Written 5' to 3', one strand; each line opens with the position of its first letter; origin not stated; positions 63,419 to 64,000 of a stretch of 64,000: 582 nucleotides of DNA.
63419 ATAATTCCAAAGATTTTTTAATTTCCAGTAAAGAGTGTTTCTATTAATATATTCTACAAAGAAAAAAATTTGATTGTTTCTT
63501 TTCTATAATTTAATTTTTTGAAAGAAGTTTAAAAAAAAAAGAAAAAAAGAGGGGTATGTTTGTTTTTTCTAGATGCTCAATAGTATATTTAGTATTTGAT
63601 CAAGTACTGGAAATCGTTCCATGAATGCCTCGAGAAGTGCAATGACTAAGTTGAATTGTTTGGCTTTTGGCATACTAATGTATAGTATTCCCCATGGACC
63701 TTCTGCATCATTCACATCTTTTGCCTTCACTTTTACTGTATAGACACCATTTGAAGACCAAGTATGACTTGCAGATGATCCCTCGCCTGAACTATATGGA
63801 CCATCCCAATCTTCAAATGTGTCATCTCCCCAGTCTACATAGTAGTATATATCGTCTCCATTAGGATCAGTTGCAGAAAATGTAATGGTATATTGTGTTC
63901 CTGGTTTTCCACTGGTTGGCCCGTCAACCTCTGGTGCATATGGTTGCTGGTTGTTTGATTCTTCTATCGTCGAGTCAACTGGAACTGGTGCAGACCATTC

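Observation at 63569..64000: Third, diverged copy of the tail on an unlinked PKD protein 14 kb away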

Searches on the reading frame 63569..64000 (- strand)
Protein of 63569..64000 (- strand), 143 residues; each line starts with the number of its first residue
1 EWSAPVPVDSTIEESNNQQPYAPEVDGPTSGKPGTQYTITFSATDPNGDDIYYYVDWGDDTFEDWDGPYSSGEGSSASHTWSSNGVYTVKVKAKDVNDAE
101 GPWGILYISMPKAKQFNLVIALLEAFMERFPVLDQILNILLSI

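Call 7: search_protein_families(library=ncbifam, proteins=[window:63569-64000:-], max_evalue=1)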
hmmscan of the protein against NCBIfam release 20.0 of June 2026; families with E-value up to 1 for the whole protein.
window:63569-64000:- (143 aa): 2 families
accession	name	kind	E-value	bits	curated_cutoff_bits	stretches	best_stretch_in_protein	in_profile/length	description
NF058578.1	CPR_pilus_PamR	equivalog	0.0006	18.8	300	1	55-98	185-227/297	pilus system RbmA-like protein PamR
TIGR03769.1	P_ac_wall_RPT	domain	0.036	14.6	30.9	0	81-95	9-23/41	TIGR03769 domain-containing protein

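Call 8: search_protein_families(library=pfam, proteins=[window:63569-64000:-], max_evalue=1)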
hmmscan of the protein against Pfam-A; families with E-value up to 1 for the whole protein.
window:63569-64000:- (143 aa): 8 families
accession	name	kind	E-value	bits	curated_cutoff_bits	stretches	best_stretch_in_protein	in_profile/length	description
PF18911.6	PKD_4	-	1.7e-07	31.6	27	1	17-99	1-74/85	PKD domain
PF00801.26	PKD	-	3.8e-07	30.5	23.5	1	29-95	9-67/80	PKD domain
PF14054.11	DUF4249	-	0.0022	18.1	28.5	1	8-84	112-176/269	Domain of unknown function (DUF4249)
PF05345.18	He_PIG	-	0.0089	16.9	24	0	28-48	65-84/96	Putative Ig domain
PF07495.19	Y_Y_Y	-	0.022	15.1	26.6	1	72-98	25-51/65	Y_Y_Y domain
PF13205.12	Big_5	-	0.024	15.8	23.6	0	79-101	71-92/105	Bacterial Ig-like domain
PF18994.6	Prophage_tailD1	-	0.073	13.7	23.6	0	35-56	28-50/84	Prophage endopeptidase tail N-terminal domain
PF14900.11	DUF4493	-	0.091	13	27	0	11-65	164-218/226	Domain of unknown function (DUF4493)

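Call 16: find_homologous_proteins(query=window:63572-64000:-, max_evalue=0.001)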
Query window:63572-64000:- (143 aa): 11 proteins with E <= 0.001 among 18 candidates.
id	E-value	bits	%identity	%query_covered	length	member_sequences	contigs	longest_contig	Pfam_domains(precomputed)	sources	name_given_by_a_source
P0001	6.6e-57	209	64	100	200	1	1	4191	PF00801.27,PF18911.7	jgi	jgi:hypothetical protein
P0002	9.9e-57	209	64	99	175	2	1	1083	PF00801.27,PF18911.7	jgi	-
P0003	3.8e-52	194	65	92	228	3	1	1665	PF00801.27,PF18911.7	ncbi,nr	ncbi:MAG: PKD domain-containing protein, partial [Thermoplasmatales archaeon]|nr:PKD domain-containi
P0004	1.9e-51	192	62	100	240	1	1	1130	PF00801.27,PF18911.7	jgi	jgi:hypothetical protein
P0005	1.0e-39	154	36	85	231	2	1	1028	PF00801.27,PF18911.7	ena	-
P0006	8.0e-31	125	48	85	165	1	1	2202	PF00801.27,PF18911.7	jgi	jgi:hypothetical protein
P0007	7.6e-28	115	44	90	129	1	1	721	PF00801.27,PF18911.7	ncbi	ncbi:unnamed protein product, partial [marine sediment metagenome]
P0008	7.7e-27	112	50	83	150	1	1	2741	PF00801.27,PF18911.7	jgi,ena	-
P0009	1.0e-24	105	41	90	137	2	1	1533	PF00801.27,PF18911.7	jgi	-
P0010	3.2e-19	87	40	87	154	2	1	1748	-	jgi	jgi:hypothetical protein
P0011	7.8e-4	37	43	49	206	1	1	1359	PF00801.27,PF18911.7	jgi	jgi:PKD repeat protein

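Call 32: find_related_loci(query=window:63572-64000:-, collection=genome_contigs, flank=10000)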
Query window:63572-64000:- (143 aa) in genome_contigs; peptide patterns used: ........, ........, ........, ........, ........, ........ (x = any residue, [..] = any of these).
224 stretches matched a pattern; 6 encode a relative of the query (tblastn E <= 1e-3); 6 distinct loci.
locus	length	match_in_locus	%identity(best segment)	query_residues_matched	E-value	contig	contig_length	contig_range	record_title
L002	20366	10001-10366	46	20-141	2e-32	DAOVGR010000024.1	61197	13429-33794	MAG TPA_asm: Thermoplasmatales archaeon isolate CSMAG_1140 CSMAG_1140_k141_1126313_length_61197_cov_11.9921, whole genom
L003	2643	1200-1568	45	20-139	9e-31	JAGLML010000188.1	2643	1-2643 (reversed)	MAG: Thermoplasmatales archaeon isolate RS_5_57 ROV157_5.bin.57.fa_188, whole genome shotgun sequence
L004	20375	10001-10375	43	13-138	9e-25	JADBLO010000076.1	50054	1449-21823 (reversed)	MAG: Thermoplasmata archaeon isolate Bin3_14.8m NODE_36_length_50054_cov_16.059821, whole genome shotgun sequence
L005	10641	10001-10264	51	17-103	1e-24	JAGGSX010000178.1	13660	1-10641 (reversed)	MAG: Thermoplasmata archaeon isolate AUK033 PB_MANV_033_c_000000000499, whole genome shotgun sequence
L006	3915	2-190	46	79-142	8e-14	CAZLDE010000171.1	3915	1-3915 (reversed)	MAG TPA_asm: uncultured Thermoplasmatales archaeon isolate SRP098346_co1_225 genome assembly, contig: NODE_37006_length_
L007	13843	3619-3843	32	14-95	2e-5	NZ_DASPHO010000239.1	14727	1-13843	MAG: Hyalangium sp. isolate SMAG_U11958 k141_2640961, whole genome shotgun sequence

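Call 41: search_protein_families(library=pfam, proteins=[L002:310-1227:+, L002:1632-3077:+, L002:3317-4255:+, L002:4415-6823:+, L002:7363-8493:+, L002:9161-10378:+, L002:10496-11419:+, L002:12327-13694:+, L002:13756-14709:-, L002:14991-16385:+], max_evalue=0.001)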
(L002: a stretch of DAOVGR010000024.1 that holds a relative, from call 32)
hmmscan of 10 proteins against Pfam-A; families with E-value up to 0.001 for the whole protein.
L002:310-1227:+ (305 aa): 2 families
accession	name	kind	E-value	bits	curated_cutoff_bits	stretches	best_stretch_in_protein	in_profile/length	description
PF05048.19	NosD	-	2.3e-30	106.1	23.6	2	100-266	27-190/212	Periplasmic copper-binding protein (NosD)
PF13229.12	Beta_helix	-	1.5e-19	70.7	25.9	1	113-246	1-139/158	Right handed beta helix region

L002:1632-3077:+ (481 aa): 3 families
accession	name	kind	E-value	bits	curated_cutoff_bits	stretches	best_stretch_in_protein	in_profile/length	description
PF05048.19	NosD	-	5e-26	91.9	23.6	2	176-327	48-212/212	Periplasmic copper-binding protein (NosD)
PF13229.12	Beta_helix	-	6.7e-15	55.5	25.9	1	118-260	3-142/158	Right handed beta helix region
PF00801.26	PKD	-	0.00011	22.6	23.5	1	372-442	10-73/80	PKD domain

L002:3317-4255:+ (312 aa): 1 family
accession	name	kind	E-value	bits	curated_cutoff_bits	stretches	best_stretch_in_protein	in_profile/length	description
PF25470.1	DUF7901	-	0.00052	20.5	24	0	45-191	4-167/205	Domain of unknown function (DUF7901)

L002:4415-6823:+ (802 aa): 3 families
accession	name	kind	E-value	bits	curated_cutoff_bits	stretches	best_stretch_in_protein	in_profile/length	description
PF01364.23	Peptidase_C25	-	9.5e-49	167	23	1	208-594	1-373/374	Peptidase family C25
PF18911.6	PKD_4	-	3.3e-05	24.3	27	1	624-684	25-77/85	PKD domain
PF00801.26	PKD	-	0.00022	21.6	23.5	1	625-685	23-75/80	PKD domain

L002:7363-8493:+ (376 aa): 0 families

L002:9161-10378:+ (405 aa): 3 families
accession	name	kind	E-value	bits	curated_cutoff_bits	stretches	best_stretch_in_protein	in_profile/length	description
PF01640.23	Peptidase_C10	-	4.3e-24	86.3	26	1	47-245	1-187/194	Peptidase C10 family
PF18911.6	PKD_4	-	1.2e-07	32.1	27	1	280-363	3-77/85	PKD domain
PF00801.26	PKD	-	7.8e-06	26.2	23.5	1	290-362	9-73/80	PKD domain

L002:10496-11419:+ (307 aa): 1 family
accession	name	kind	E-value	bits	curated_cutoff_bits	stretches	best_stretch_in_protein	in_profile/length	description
PF02661.23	Fic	-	2.2e-21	76.9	24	1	105-199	2-93/93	Fic/DOC family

L002:12327-13694:+ (455 aa): 0 families

L002:13756-14709:- (317 aa): 1 family
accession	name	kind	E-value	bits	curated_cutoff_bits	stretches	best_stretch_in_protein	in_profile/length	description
PF11886.13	TOC159_MAD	-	0.00038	19.9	25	1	179-249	75-144/267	Translocase of chloroplast 159/132, membrane anchor domain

L002:14991-16385:+ (464 aa): 1 family
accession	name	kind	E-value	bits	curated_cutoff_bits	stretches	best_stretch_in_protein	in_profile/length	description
PF00801.26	PKD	-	4.3e-06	27.1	23.5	1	357-421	15-73/80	PKD domain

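Call 47: search_protein_families(library=pfam, proteins=[P0175, L003:345-1574:+, L002:12327-13694:+, L002:7363-8493:+], max_evalue=0.1)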
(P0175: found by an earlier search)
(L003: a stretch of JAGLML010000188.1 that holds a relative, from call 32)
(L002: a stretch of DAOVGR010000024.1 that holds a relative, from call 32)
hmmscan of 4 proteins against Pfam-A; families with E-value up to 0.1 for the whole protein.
P0175 (358 aa): 3 families
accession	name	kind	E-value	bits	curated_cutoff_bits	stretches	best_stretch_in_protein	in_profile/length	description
PF00801.26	PKD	-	4.7e-07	30.2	23.5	1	244-314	9-71/80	PKD domain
PF18911.6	PKD_4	-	1.3e-06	28.8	27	1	232-316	1-76/85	PKD domain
PF07495.19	Y_Y_Y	-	0.018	15.3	26.6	1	286-316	24-54/65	Y_Y_Y domain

L003:345-1574:+ (409 aa): 4 families
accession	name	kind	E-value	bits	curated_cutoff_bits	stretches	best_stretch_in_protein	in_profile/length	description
PF01640.23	Peptidase_C10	-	6.5e-23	82.4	26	1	52-250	1-187/194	Peptidase C10 family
PF18911.6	PKD_4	-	1e-08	35.5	27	1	286-368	4-77/85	PKD domain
PF00801.26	PKD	-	1e-07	32.3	23.5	1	294-369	8-75/80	PKD domain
PF13529.12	Peptidase_C39_2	-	0.044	14.8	24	0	196-235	90-133/143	Peptidase_C39 like family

L002:12327-13694:+ (455 aa): 0 families

L002:7363-8493:+ (376 aa): 0 families

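Call 53: search_protein_families(library=ncbifam, proteins=[P0175], max_evalue=0.1)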
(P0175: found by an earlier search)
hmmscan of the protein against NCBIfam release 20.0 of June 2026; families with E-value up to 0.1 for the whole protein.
P0175 (358 aa): 1 family
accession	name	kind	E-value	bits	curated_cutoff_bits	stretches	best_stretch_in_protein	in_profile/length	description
NF058578.1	CPR_pilus_PamR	equivalog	9.1e-05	21.4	300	1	270-314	185-228/297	pilus system RbmA-like protein PamR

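Call 54: search_solved_structures(query=window:63572-64000:-, max_evalue=0.001, show_alignments=1)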
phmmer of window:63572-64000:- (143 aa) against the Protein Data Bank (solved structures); distinct sequences matched with E-value up to 0.001: 1.
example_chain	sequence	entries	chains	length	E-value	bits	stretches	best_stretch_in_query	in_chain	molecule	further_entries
4xed_A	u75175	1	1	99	1.9e-30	108.9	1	17-112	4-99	Peptidase M14, carboxypeptidase A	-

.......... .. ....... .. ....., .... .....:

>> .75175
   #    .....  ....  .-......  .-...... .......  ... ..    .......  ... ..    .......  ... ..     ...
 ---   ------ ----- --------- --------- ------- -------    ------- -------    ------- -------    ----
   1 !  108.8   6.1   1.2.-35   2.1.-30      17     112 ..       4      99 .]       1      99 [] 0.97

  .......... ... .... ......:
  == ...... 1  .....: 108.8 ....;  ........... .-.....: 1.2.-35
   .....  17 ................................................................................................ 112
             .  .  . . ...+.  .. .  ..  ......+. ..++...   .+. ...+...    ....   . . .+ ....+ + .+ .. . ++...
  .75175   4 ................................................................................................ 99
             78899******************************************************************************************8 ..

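Call 55: predict_structure(alignment_id=A5)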
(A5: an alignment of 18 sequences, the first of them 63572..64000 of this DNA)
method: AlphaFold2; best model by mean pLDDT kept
length: 143 residues; sequences in the alignment: 18
mean_pLDDT: 87.0   pTM: 0.66
mean pLDDT of the five models: 87.0, 86.7, 86.4, 86.3, 85.0
residues with pLDDT >= 90: 93; 70-90: 29; 50-70: 21; < 50: 0
segments of 3 or more residues with pLDDT < 50: none
pLDDT, mean of each block of 10 residues (from residue 1): 61 71 97 95 96 97 96 96 95 96 97 66 78 79 79
secondary structure, 60 per line:
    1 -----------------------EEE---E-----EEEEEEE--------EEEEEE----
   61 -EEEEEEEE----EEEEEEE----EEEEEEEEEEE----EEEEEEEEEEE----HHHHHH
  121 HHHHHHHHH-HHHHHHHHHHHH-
elements in order: E24-26 E36-42 E51-56 E62-69 E74-80 E85-95 E100-110 H115-129 H131-142
